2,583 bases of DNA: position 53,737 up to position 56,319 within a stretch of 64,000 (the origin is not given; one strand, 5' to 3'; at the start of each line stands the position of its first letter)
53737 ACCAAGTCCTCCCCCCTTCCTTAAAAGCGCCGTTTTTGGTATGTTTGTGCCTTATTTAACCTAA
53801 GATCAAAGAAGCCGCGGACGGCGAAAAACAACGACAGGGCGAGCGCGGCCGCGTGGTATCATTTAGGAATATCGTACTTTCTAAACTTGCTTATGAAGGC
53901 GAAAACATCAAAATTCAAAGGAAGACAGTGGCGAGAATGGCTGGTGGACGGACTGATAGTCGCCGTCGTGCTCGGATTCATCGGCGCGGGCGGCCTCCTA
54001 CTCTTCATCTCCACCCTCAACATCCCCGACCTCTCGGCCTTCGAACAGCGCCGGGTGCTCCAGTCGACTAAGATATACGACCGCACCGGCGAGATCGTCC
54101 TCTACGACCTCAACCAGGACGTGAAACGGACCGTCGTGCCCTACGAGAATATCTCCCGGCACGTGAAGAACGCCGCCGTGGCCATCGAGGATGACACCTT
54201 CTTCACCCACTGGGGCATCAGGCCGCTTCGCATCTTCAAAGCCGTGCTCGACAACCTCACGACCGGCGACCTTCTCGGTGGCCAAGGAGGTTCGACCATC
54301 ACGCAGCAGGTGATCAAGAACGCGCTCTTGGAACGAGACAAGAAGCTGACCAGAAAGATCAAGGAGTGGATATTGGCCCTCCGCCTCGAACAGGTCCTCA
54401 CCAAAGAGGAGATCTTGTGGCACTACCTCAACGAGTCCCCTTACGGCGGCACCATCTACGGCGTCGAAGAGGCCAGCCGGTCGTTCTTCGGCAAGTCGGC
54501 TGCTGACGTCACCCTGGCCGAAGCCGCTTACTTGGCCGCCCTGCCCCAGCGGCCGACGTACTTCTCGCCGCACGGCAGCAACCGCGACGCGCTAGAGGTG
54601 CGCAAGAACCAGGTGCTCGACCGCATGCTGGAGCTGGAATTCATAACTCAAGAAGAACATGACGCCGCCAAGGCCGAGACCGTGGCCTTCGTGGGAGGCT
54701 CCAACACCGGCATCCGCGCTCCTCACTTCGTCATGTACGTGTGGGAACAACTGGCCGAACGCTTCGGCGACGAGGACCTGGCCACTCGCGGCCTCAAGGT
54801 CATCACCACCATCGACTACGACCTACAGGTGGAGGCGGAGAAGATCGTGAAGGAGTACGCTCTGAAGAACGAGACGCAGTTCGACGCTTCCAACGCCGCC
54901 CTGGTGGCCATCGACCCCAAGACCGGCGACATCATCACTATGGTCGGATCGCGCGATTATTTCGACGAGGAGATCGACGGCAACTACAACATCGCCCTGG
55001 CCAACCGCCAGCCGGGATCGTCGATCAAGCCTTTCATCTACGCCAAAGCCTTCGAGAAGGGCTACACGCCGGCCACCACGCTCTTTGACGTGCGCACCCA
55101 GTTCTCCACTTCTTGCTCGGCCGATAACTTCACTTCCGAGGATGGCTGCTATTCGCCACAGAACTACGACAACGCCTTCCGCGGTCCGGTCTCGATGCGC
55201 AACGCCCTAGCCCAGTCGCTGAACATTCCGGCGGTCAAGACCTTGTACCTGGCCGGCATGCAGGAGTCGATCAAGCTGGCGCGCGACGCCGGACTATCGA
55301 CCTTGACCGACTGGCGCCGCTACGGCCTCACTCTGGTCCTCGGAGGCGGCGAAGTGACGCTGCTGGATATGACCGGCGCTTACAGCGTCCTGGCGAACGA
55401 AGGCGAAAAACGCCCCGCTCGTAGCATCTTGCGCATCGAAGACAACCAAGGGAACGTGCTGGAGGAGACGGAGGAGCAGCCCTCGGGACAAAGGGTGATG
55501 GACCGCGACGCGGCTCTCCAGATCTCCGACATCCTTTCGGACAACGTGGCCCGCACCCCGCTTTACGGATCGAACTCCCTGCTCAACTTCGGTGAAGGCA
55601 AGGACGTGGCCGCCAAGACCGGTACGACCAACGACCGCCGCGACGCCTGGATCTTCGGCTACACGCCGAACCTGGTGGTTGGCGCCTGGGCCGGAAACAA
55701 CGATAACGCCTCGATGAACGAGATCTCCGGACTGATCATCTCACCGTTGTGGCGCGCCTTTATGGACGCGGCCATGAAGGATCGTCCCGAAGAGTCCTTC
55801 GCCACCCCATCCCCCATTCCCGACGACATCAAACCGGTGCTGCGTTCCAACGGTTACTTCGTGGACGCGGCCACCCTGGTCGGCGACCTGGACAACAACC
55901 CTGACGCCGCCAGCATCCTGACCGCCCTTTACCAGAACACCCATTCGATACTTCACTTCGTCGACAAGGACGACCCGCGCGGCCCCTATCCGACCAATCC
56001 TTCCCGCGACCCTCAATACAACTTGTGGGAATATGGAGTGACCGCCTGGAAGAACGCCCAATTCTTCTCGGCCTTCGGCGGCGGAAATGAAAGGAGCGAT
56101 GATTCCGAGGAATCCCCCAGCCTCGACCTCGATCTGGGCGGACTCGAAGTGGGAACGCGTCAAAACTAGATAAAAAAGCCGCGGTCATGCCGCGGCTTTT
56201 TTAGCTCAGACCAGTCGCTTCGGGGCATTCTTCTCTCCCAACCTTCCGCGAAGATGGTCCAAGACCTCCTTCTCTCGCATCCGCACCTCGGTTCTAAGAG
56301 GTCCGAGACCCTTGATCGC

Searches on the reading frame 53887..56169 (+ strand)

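Call 39: search_protein_families(library=pfam, proteins=[window:53887-56169:+], max_evalue=0.001)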
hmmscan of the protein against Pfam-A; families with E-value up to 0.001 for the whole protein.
window:53887-56169:+ (760 aa): 2 families
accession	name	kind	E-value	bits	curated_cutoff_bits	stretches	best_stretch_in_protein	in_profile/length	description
PF00912.28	Transgly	-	2.5e-57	193.6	27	1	73-247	6-177/178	Transglycosylase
PF00905.27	Transpeptidase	-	9.7e-22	78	22.1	1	338-594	2-266/299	Penicillin binding protein transpeptidase domain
